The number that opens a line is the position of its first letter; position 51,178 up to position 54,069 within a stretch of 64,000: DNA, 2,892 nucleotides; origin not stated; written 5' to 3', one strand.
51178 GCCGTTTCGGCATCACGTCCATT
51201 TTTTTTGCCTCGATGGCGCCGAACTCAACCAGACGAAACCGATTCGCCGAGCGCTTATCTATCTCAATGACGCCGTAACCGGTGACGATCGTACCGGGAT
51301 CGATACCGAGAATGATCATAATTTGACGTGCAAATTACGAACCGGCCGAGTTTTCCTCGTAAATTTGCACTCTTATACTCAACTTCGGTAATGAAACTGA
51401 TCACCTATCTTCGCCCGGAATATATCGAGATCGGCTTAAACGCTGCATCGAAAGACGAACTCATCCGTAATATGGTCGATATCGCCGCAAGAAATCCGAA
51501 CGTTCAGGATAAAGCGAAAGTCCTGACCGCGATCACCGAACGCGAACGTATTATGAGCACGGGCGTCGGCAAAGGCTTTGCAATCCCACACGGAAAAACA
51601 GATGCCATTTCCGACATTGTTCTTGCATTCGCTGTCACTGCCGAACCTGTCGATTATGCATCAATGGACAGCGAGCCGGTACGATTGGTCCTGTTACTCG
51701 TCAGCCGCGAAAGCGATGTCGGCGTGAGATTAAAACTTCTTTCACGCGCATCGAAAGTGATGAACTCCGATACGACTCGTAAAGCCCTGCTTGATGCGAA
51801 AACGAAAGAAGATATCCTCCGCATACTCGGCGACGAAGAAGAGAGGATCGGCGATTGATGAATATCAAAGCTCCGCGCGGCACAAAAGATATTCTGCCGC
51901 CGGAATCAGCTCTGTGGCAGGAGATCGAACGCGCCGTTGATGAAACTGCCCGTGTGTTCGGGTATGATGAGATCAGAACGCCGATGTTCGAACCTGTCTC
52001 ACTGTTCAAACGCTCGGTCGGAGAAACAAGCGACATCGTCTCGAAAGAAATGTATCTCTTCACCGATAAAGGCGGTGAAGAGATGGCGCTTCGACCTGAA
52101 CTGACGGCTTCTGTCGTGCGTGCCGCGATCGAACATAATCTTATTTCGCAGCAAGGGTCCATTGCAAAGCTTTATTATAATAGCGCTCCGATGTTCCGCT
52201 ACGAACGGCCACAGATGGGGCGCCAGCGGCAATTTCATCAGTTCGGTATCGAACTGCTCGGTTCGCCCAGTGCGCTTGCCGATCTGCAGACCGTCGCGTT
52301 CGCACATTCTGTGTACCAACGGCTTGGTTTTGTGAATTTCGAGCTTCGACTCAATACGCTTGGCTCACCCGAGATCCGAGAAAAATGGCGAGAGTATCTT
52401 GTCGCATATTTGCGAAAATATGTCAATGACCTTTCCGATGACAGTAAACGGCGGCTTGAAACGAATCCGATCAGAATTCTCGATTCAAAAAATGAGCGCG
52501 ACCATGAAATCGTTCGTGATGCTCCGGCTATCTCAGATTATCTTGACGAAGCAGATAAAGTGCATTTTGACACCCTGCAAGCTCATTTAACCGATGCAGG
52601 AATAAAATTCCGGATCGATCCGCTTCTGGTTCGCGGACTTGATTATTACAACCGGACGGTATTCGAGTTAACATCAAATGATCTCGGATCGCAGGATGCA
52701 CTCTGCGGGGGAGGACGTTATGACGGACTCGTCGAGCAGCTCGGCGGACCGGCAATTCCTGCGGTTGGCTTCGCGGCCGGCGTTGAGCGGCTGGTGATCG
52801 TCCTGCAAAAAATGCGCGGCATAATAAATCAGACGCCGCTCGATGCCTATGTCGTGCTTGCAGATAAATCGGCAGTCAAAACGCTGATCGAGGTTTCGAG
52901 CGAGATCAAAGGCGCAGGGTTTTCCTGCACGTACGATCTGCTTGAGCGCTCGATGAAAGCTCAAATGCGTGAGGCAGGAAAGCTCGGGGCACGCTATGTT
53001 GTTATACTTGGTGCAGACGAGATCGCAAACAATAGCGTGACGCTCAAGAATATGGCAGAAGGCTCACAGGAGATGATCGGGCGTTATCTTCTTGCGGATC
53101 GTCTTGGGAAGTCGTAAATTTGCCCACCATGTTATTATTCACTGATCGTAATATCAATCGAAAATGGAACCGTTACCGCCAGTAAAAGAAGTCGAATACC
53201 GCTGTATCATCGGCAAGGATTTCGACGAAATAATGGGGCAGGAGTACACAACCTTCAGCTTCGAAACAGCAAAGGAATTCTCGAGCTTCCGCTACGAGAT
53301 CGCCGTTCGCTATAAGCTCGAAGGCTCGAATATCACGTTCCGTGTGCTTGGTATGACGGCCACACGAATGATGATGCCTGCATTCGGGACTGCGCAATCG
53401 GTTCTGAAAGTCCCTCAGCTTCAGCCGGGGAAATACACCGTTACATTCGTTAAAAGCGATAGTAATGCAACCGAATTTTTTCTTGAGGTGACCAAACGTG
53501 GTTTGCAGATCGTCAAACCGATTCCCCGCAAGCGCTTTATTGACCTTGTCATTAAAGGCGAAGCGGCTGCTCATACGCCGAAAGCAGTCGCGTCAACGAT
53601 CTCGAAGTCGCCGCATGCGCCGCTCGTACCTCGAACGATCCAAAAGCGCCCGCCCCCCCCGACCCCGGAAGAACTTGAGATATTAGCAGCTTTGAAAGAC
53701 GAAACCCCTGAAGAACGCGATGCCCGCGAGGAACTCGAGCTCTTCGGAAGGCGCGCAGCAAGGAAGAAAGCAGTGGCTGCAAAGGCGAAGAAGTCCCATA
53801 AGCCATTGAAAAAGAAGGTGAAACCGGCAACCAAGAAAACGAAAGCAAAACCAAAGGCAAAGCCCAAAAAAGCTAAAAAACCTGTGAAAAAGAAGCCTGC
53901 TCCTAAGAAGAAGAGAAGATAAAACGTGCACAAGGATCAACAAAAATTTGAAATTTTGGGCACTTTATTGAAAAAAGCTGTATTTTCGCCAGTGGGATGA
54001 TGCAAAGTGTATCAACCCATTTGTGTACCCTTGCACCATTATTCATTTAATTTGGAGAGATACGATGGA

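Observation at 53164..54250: Adjacent pair of histone-H1-like proteins: a globular domain with a KAKP-rich tail, then an Hc1-family mini-protein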

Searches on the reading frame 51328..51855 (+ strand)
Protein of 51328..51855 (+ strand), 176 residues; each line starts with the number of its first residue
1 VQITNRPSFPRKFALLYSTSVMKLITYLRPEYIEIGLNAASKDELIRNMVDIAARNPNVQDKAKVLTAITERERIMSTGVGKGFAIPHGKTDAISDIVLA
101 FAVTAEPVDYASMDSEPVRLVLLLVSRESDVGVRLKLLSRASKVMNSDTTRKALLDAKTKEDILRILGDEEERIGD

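Call 5: search_protein_families(library=pfam, proteins=[window:51328-51855:+], max_evalue=1)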
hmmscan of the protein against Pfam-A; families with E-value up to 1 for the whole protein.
window:51328-51855:+ (176 aa): 2 families
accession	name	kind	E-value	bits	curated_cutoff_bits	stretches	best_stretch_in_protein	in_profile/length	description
PF00359.27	PTS_EIIA_2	-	2.5e-32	112.3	27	1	27-167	2-141/144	Phosphoenolpyruvate-dependent sugar phosphotransferase system, EIIA 2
PF08875.16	DUF1833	-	0.044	13.8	21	1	34-101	3-75/150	Domain of unknown function (DUF1833)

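Call 75: search_protein_families(library=ncbifam, proteins=[window:51328-51855:+], max_evalue=0.1)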
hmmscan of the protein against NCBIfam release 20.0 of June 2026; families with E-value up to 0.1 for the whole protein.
window:51328-51855:+ (176 aa): 8 families
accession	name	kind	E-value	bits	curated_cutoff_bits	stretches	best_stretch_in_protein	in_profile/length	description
TIGR00848.1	fruA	subfamily_domain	6.5e-25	87.5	103.5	1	31-154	5-129/129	fructose PTS transporter subunit IIA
NF007293.0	PRK09765.1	equivalog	4.7e-21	75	763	1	22-171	2-153/639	PTS 2-O-a-mannosyl-D-glycerate transporter subunit IIABC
TIGR01419.1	nitro_reg_IIA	equivalog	6.9e-21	74.6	138.7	1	24-168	2-144/145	PTS IIA-like nitrogen regulatory protein PtsN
NF007389.0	PRK09913.1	equivalog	5.7e-18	65.3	151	1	31-144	7-120/148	PTS fructose transporter subunit IIA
NF008145.0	PRK10896.1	equivalog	1e-17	64.3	221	1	20-172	6-158/161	PTS IIA-like nitrogen regulatory protein PtsN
NF008319.0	PRK11109.1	equivalog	3.2e-10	39.9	302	1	31-170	7-142/376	fused PTS fructose transporter subunit IIA/HPr protein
NF011663.0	PRK15083.1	subfamily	2.1e-08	32.7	589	1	28-170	497-637/639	PTS mannitol transporter subunit IICBA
NF010351.0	PRK13779.1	equivalog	0.0042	16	766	1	33-93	9-67/503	bifunctional PTS system fructose-specific transporter subunit IIA/HPr protein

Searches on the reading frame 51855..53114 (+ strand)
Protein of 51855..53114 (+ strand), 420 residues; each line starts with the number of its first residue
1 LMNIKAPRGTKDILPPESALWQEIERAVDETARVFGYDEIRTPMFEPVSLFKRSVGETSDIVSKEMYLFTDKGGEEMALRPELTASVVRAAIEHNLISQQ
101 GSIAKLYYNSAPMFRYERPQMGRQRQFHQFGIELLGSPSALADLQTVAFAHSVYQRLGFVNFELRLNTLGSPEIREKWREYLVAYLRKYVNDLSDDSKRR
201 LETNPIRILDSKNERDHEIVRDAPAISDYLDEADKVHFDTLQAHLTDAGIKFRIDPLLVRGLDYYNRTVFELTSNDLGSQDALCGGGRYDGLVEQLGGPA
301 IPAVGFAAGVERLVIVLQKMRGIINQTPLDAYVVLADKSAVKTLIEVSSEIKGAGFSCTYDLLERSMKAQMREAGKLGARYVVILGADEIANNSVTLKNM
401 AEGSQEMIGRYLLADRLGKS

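Call 5: search_protein_families(library=pfam, proteins=[window:51855-53114:+], max_evalue=1)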
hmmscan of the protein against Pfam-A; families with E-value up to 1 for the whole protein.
window:51855-53114:+ (420 aa): 5 families
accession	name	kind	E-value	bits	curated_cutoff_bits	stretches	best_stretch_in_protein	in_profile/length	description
PF13393.11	tRNA-synt_His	-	1.4e-45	156.4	25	1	9-313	1-308/308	Histidyl-tRNA synthetase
PF03129.25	HGTP_anticodon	-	3.1e-13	50.1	21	1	331-410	2-84/94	Anticodon binding domain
PF00587.30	tRNA-synt_2b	-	4.7e-12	46.8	29.3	1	67-318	1-176/179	tRNA synthetase class II core domain (G, H, P, S and T)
PF00152.25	tRNA-synt_2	-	0.0063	16.1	25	0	289-323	264-298/308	tRNA synthetases class II (D, K and N)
PF00616.24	RasGAP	-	0.13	12.6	28.3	1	177-214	38-75/207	GTPase-activator protein for Ras-like GTPase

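Call 78: search_solved_structures(query=window:51855-53114:+, max_evalue=1e-20, show_alignments=2)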
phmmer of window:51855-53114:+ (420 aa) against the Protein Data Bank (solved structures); distinct sequences matched with E-value up to 1e-20: 18.
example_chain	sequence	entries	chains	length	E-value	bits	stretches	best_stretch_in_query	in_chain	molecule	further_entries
1qe0_A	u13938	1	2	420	9.7e-108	363.9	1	4-410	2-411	Histidine--tRNA ligase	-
1kmm_A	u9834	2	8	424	9e-107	360.7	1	3-412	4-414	HISTIDYL-TRNA SYNTHETASE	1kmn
1htt_A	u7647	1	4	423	9.3e-107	360.7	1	3-412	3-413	HISTIDYL-TRNA SYNTHETASE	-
2el9_A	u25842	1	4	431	9.5e-107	360.7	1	3-412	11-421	Histidyl-tRNA synthetase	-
5e3i_A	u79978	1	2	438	3.9e-100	338.9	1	2-409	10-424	Histidine--tRNA ligase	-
4e51_A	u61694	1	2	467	1.6e-99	336.8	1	6-400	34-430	Histidine--tRNA ligase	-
4rdx_A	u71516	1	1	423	8.7e-89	301.5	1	2-410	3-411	Histidine--tRNA ligase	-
1adj_A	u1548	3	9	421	1.2e-88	301.1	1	3-410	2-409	HISTIDYL-TRNA SYNTHETASE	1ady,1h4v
1wu7_A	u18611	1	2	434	6.8e-47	163.6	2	245-412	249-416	Histidyl-tRNA synthetase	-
3hri_A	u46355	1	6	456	5.6e-32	114.5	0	6-163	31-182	Histidyl-tRNA synthetase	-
3hrk_A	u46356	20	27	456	1.2e-29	106.9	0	7-162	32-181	Histidyl-tRNA synthetase | Histidyl-tRNA synthetase, putative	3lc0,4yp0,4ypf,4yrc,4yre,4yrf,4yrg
3net_A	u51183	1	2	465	5.5e-29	104.6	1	250-415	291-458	Histidyl-tRNA synthetase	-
6nhi_A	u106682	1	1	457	1e-25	93.9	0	252-409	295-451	Histidine--tRNA ligase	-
3od1_A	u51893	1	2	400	4.2e-22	82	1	5-317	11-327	ATP phosphoribosyltransferase regulatory subunit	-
4g84_A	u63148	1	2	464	3.4e-21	79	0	244-406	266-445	Histidine--tRNA ligase, cytoplasmic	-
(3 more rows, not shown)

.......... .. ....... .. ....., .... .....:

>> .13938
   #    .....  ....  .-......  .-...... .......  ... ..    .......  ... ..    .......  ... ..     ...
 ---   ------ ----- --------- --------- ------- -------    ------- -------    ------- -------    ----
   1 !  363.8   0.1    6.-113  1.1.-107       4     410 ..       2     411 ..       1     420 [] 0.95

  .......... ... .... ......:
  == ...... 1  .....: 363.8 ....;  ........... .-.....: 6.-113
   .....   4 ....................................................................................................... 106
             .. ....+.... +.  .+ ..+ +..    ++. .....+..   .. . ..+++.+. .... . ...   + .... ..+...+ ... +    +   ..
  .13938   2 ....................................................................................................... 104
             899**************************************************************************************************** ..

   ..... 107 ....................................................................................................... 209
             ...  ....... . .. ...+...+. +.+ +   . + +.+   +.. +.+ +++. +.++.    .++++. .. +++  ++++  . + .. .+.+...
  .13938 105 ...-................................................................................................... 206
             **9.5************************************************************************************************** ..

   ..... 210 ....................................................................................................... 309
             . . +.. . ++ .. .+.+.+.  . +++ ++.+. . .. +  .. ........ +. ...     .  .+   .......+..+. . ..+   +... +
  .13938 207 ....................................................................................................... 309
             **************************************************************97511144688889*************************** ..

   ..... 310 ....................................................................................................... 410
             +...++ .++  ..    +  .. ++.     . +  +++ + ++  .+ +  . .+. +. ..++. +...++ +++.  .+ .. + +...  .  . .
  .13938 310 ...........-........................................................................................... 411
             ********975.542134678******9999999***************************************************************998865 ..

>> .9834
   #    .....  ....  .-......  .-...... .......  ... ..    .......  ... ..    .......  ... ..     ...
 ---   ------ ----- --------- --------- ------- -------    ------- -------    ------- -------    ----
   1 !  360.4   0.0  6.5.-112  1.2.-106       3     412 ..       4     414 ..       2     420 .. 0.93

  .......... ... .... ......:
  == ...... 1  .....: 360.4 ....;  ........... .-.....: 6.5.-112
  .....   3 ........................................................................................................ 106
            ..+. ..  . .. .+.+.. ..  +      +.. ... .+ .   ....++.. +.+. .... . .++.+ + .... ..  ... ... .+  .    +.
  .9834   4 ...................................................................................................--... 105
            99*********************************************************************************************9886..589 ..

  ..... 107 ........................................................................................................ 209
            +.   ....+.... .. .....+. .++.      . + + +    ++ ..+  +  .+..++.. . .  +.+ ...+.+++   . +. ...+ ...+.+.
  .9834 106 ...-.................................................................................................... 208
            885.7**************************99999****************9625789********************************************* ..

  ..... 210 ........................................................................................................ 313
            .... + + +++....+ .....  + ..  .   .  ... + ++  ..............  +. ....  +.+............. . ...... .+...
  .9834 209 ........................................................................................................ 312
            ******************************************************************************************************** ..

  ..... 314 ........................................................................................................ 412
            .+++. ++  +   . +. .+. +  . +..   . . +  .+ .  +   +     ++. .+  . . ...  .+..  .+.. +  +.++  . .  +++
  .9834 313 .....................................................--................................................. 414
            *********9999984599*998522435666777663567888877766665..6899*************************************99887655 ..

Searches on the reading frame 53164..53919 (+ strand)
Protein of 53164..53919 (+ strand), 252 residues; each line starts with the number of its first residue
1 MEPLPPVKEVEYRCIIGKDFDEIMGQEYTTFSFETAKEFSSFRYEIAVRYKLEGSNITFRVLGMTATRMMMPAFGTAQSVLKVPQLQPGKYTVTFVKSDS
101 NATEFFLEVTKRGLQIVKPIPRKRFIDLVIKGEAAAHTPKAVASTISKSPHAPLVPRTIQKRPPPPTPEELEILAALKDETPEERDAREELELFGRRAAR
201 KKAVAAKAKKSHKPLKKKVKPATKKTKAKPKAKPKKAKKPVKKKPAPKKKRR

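Call 5: search_protein_families(library=pfam, proteins=[window:53164-53919:+], max_evalue=1)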
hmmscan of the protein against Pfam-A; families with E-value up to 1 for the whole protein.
window:53164-53919:+ (252 aa): 0 families

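Call 6: search_protein_families(library=ncbifam, proteins=[window:53164-53919:+], max_evalue=1)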
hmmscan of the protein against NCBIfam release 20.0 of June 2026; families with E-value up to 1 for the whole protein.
window:53164-53919:+ (252 aa): 0 families

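Call 8: find_encoding_contigs(protein=window:53164-53919:+, flank=8000)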
Protein window:53164-53919:+ (252 aa): no gene with exactly this product is on record in the collection.

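Call 18: predict_structure(alignment_id=A1)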
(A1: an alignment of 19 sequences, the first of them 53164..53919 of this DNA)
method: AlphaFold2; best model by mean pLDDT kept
length: 252 residues; sequences in the alignment: 19
mean_pLDDT: 67.8   pTM: 0.50
mean pLDDT of the five models: 67.8, 66.0, 64.7, 60.1, 53.9
residues with pLDDT >= 90: 19; 70-90: 89; 50-70: 103; < 50: 41
segments of 3 or more residues with pLDDT < 50: 154-162, 207-212, 214-219, 225-228, 236-238
pLDDT, mean of each block of 10 residues (from residue 1): 57 86 86 77 77 92 69 66 87 87 88 79 75 77 64 49 62 59 60 56 50 45 49 49 53 53
secondary structure, 60 per line:
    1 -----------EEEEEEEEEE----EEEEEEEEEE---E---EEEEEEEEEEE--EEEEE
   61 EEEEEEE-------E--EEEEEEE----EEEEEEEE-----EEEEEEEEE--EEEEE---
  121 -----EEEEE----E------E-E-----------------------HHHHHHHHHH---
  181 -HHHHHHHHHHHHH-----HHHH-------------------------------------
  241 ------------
elements in order: E12-21 E26-35 E43-53 E56-67 E78-84 E89-96 E102-110 E113-117 E126-130 H168-177 H182-194 H200-203

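Call 40: fold_search(model_id=the predicted structure, library=pdb)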
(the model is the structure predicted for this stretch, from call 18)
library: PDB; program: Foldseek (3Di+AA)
matches with E <= 10: 463; with E <= 0.001: 0
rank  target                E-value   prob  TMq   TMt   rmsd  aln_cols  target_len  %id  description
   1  6ydx_B                2.1e-02  0.38  0.15  0.06  16.4       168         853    6  Insulin-regulated aminopeptidase complexed with a macrocyclic peptidic inhibitor (released 2020-07-22)
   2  6mgq_C                2.7e-02  0.20  0.14  0.06  17.2       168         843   12  ERAP1 in the open conformation bound to 10mer phosphinic inhibitor DG014 (released 2019-12-18)
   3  5cu5_A                3.0e-02  0.28  0.15  0.06  15.9       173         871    6  Crystal structure of ERAP2 without catalytic Zn(II) atom (released 2015-09-23)
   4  2yd0_A                3.0e-02  0.21  0.13  0.06  16.2       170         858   12  Crystal structure of the soluble domain of human endoplasmic reticulum aminopeptidase 1 ERAP1 (released 2011-04-13)
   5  9gke                  3.2e-02  0.30  0.15  0.06  16.4       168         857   13  ERAP1 in complex with 1-[2-(2-oxo-5-phenyl-2,3-dihydro-1,3-benzothiazol-3-yl)acetamido]cyclohexane-1-carboxylic acid (released 2025-01-22)
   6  3mdj_C                3.5e-02  0.18  0.14  0.07  17.0       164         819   11  ER Aminopeptidase, ERAP1, Bound to the Zinc Aminopeptidase Inhibitor, Bestatin (released 2011-03-30)
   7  3qnf_A                4.0e-02  0.15  0.13  0.07  16.2       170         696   12  Crystal structure of the open state of human endoplasmic reticulum aminopeptidase 1 ERAP1 (released 2011-02-23)
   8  6mgq_A                4.2e-02  0.28  0.16  0.07  16.6       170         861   11  ERAP1 in the open conformation bound to 10mer phosphinic inhibitor DG014 (released 2019-12-18)
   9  4z7i_B                4.2e-02  0.12  0.13  0.05  16.8       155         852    7  Crystal structure of insulin regulated aminopeptidase in complex with ligand (released 2015-08-26)
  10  5k1v_A                4.4e-02  0.23  0.15  0.06  15.2       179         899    7  Crystal structure of Endoplasmic Reticulum aminopeptidase 2 (ERAP2) in complex with a diaminobenzoic acid derivative l (released 2017-03-29)
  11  5cu5_B                4.4e-02  0.21  0.16  0.07  16.5       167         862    6  Crystal structure of ERAP2 without catalytic Zn(II) atom (released 2015-09-23)
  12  6t6r                  4.7e-02  0.16  0.14  0.06  16.9       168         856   12  Human endoplasmic reticulum aminopeptidase 1 (ERAP1) in complex with (4aR,5S,6R,8S,8aR)-5-(2-(Furan-3-yl)ethyl)-8-hydrox (released 2020-03-18)
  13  9gjs                  4.7e-02  0.16  0.14  0.06  17.0       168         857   12  ERAP1 in complex with 1-[2-(6-bromo-3-oxo-3,4-dihydro-2H-1,4-benzoxazin-4-yl)acetamido]-4,4-difluorocyclohexane-1-carbox (released 2025-01-22)
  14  6ydx_A                5.0e-02  0.25  0.15  0.06  16.5       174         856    7  Insulin-regulated aminopeptidase complexed with a macrocyclic peptidic inhibitor (released 2020-07-22)
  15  7z28_A                5.0e-02  0.15  0.14  0.06  16.4       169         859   12  High-resolution crystal structure of ERAP1 with bound bestatin analogue inhibitor (released 2022-07-27)
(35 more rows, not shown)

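Call 73: search_protein_families(library=phrogs, proteins=[window:53164-53919:+], max_evalue=0.01)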
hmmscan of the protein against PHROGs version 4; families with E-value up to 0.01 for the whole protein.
window:53164-53919:+ (252 aa): 0 families

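Call 74: search_protein_families(library=padloc, proteins=[window:53164-53919:+], max_evalue=0.01)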
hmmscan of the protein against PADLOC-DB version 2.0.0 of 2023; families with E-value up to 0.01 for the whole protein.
window:53164-53919:+ (252 aa): 0 families
